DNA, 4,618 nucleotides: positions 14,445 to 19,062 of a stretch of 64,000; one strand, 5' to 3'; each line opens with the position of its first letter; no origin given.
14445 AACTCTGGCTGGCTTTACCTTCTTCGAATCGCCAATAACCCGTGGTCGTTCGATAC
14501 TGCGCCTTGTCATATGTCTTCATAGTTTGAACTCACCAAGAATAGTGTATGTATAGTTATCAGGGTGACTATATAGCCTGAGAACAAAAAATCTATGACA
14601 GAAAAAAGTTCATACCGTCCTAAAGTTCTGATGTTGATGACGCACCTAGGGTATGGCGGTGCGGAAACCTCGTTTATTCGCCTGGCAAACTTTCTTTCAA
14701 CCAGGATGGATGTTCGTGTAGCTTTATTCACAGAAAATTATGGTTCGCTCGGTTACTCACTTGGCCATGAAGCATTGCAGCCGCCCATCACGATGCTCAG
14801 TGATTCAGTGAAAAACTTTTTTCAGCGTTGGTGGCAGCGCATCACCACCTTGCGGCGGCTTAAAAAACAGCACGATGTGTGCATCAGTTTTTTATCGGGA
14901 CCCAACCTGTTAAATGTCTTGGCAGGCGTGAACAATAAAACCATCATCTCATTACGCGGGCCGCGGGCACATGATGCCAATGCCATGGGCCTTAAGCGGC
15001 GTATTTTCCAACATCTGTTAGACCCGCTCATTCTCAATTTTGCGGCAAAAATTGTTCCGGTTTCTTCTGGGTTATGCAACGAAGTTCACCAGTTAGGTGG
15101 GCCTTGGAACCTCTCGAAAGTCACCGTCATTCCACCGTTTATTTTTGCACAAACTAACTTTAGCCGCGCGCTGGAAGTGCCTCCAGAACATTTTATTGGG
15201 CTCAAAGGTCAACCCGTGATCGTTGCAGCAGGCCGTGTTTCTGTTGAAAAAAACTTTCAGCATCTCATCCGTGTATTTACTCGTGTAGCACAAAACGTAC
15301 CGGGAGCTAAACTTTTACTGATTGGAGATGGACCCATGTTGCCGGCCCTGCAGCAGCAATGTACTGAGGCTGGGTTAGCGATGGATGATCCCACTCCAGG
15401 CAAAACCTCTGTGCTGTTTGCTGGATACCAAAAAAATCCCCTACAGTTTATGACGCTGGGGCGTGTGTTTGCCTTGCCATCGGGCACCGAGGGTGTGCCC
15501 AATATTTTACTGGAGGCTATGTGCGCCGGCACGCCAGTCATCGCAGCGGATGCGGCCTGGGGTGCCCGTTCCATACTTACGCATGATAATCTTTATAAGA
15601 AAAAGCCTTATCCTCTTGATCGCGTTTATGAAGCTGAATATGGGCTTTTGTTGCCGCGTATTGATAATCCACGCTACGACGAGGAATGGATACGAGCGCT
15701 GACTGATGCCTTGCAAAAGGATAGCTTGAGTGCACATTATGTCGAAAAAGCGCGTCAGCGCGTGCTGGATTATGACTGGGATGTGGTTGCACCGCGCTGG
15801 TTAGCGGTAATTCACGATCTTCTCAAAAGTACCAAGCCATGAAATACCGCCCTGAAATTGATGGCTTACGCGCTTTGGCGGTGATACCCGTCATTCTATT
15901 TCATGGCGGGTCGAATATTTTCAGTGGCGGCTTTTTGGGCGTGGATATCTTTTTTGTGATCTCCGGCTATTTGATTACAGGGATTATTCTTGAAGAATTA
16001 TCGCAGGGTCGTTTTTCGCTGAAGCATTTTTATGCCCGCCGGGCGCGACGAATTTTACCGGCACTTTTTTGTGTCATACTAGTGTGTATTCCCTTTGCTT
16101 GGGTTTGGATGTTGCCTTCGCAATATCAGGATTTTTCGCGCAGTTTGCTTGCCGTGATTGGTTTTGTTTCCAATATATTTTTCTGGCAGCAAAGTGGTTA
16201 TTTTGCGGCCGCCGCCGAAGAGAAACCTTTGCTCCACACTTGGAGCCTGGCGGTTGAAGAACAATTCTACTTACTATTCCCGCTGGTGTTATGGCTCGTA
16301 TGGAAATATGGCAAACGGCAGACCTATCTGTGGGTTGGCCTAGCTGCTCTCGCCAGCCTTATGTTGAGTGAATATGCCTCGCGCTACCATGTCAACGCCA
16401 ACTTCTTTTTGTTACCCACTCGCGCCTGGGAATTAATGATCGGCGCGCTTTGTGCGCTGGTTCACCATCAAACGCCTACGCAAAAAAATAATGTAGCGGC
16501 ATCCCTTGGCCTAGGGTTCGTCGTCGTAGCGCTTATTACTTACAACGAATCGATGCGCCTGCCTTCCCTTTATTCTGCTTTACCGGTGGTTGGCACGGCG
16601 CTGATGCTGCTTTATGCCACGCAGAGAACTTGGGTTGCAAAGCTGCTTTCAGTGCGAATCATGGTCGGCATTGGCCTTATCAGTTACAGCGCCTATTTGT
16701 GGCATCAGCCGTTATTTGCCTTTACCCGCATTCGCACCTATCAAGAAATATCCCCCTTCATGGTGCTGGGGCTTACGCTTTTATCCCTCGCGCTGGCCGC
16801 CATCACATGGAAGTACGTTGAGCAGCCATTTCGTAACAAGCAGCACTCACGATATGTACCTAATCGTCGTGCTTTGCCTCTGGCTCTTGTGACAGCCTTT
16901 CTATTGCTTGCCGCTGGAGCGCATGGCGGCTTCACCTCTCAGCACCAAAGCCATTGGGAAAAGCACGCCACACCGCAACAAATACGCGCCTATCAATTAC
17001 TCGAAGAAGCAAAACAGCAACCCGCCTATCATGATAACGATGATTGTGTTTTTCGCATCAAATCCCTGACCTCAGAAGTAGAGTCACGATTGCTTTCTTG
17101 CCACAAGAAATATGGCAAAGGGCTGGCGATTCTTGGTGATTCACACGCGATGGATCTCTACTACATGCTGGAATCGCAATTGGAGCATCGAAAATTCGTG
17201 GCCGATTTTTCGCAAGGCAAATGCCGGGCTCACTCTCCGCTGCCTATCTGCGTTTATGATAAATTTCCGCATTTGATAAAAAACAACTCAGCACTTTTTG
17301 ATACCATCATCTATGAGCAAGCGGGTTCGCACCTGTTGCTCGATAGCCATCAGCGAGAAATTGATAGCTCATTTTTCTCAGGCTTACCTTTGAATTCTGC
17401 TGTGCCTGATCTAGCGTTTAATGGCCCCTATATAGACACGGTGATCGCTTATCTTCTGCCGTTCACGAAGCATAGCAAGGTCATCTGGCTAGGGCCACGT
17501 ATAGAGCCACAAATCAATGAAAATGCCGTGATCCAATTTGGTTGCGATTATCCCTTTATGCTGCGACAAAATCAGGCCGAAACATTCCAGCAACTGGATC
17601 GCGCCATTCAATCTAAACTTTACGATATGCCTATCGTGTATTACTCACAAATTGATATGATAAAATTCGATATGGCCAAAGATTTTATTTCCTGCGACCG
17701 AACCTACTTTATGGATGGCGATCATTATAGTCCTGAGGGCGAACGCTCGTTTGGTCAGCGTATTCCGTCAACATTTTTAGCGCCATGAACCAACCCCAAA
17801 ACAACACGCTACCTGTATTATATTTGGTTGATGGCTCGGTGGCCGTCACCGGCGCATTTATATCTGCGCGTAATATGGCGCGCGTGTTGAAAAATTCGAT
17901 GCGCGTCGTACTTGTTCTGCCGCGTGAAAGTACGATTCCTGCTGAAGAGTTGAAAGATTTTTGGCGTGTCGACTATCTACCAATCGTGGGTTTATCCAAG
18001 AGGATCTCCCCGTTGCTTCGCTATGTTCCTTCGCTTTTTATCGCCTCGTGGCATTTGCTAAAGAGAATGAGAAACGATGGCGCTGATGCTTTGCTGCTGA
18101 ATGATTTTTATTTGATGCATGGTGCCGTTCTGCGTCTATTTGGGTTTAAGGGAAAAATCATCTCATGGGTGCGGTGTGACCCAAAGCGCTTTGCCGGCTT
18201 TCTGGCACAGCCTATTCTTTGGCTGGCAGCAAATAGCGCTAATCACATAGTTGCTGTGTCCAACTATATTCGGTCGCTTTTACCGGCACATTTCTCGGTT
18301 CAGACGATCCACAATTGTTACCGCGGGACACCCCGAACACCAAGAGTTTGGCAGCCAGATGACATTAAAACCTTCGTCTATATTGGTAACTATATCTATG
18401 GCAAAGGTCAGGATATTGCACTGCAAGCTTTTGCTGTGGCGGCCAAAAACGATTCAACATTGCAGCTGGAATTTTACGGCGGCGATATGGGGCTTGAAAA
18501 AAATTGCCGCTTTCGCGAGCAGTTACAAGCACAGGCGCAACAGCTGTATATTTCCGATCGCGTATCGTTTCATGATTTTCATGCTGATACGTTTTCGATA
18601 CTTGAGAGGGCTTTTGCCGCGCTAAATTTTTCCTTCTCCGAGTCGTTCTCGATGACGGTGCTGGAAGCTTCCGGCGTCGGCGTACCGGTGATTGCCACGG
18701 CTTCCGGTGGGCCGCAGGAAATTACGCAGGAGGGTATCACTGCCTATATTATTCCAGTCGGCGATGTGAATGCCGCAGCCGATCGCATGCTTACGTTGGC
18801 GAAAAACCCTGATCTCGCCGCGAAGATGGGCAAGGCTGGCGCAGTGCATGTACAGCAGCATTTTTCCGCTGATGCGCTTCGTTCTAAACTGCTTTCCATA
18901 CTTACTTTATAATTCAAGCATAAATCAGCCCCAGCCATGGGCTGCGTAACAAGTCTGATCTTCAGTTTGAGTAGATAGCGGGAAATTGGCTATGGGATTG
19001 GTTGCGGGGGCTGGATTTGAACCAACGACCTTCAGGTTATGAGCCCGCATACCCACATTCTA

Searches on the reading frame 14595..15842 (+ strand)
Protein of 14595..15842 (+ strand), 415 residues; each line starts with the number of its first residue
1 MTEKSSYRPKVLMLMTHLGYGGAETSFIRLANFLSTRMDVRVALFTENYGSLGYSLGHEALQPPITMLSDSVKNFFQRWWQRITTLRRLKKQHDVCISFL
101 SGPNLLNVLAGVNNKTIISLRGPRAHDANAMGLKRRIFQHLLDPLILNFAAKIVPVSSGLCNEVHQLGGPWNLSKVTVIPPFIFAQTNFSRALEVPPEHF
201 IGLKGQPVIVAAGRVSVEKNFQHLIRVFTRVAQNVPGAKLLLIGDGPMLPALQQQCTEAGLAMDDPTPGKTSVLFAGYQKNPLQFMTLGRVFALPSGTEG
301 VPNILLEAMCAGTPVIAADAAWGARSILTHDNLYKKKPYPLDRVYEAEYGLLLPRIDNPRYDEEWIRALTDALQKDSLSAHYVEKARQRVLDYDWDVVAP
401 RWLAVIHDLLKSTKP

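Call 6: search_protein_families(library=pfam, proteins=[window:14595-15842:+], max_evalue=0.01)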
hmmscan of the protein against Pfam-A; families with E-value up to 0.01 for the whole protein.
window:14595-15842:+ (415 aa): 4 families
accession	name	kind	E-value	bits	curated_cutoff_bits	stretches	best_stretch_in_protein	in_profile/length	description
PF13692.12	Glyco_trans_1_4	-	2e-20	73.9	27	1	207-330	2-117/142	Glycosyl transferases group 1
PF00534.26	Glycos_transf_1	-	9e-20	71.3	26.4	1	204-332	13-135/172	Glycosyl transferases group 1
PF13439.12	Glyco_transf_4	-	1.5e-06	28.8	28.5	1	20-183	1-166/170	Glycosyltransferase Family 4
PF20706.3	GT4-conflict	-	0.00097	18.7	26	1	150-398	147-381/385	Family 4 Glycosyltransferase in conflict systems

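Call 7: search_protein_families(library=padloc, proteins=[window:14595-15842:+], max_evalue=0.01)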
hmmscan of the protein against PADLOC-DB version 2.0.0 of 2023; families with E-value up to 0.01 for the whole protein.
window:14595-15842:+ (415 aa): 0 families

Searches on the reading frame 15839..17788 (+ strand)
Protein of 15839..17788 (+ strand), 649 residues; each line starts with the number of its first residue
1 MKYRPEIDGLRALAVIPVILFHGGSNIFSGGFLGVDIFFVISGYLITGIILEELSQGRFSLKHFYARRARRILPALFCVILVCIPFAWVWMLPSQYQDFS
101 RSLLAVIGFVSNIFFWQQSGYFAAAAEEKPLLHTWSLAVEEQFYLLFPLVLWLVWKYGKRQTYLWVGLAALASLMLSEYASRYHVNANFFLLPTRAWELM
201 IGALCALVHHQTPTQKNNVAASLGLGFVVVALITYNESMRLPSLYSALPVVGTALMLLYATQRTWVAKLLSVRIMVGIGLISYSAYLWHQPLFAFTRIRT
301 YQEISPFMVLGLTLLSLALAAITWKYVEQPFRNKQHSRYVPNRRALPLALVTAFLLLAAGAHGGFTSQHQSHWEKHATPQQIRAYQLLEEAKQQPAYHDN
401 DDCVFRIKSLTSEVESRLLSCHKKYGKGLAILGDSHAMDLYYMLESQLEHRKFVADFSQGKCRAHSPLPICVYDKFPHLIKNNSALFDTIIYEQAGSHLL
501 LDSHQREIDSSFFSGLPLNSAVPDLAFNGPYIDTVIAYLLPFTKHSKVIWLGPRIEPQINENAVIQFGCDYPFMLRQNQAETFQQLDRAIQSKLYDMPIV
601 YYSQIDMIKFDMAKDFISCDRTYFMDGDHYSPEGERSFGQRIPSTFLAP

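Call 6: search_protein_families(library=pfam, proteins=[window:15839-17788:+], max_evalue=0.01)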
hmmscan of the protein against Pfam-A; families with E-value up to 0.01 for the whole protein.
window:15839-17788:+ (649 aa): 3 families
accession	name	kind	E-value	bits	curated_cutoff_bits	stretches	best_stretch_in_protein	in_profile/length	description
PF01757.29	Acyl_transf_3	-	4.9e-32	111.7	31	1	5-324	2-325/326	Acyltransferase domain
PF19040.6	SGNH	-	3.8e-07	30.5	27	1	427-641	21-245/248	SGNH domain (fused to AT3 domains)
PF09990.14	DUF2231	-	0.003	18.1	26.4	1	293-364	61-127/139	Predicted membrane protein (DUF2231)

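Call 7: search_protein_families(library=padloc, proteins=[window:15839-17788:+], max_evalue=0.01)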
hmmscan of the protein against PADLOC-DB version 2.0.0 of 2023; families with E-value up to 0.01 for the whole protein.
window:15839-17788:+ (649 aa): 0 families

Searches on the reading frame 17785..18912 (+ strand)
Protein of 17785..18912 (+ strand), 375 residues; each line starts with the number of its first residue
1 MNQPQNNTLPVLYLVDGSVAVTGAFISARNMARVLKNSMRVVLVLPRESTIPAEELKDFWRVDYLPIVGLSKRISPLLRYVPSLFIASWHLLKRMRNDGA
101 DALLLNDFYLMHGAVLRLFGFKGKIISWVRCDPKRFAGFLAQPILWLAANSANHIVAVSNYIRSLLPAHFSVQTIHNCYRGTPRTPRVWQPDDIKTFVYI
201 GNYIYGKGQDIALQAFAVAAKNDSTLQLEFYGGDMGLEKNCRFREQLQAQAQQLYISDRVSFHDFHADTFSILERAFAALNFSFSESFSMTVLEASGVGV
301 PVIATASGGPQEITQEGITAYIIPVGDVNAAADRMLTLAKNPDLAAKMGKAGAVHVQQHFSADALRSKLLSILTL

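Call 6: search_protein_families(library=pfam, proteins=[window:17785-18912:+], max_evalue=0.01)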
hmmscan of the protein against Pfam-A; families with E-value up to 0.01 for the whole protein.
window:17785-18912:+ (375 aa): 5 families
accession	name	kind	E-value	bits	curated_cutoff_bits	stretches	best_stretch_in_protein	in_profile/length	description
PF00534.26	Glycos_transf_1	-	1.1e-24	87.4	26.4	1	192-352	13-169/172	Glycosyl transferases group 1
PF13692.12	Glyco_trans_1_4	-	8.2e-22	78.4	27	1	195-341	2-142/142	Glycosyl transferases group 1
PF20706.3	GT4-conflict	-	4.3e-08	33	26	1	150-324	145-335/385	Family 4 Glycosyltransferase in conflict systems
PF13439.12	Glyco_transf_4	-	5.8e-07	30.1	28.5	1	22-174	2-156/170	Glycosyltransferase Family 4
PF13524.12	Glyco_trans_1_2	-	3.6e-06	27.4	25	1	265-364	36-137/144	Glycosyl transferase-like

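Call 7: search_protein_families(library=padloc, proteins=[window:17785-18912:+], max_evalue=0.01)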
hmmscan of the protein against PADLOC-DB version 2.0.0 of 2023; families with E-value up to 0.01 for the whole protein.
window:17785-18912:+ (375 aa): 0 families
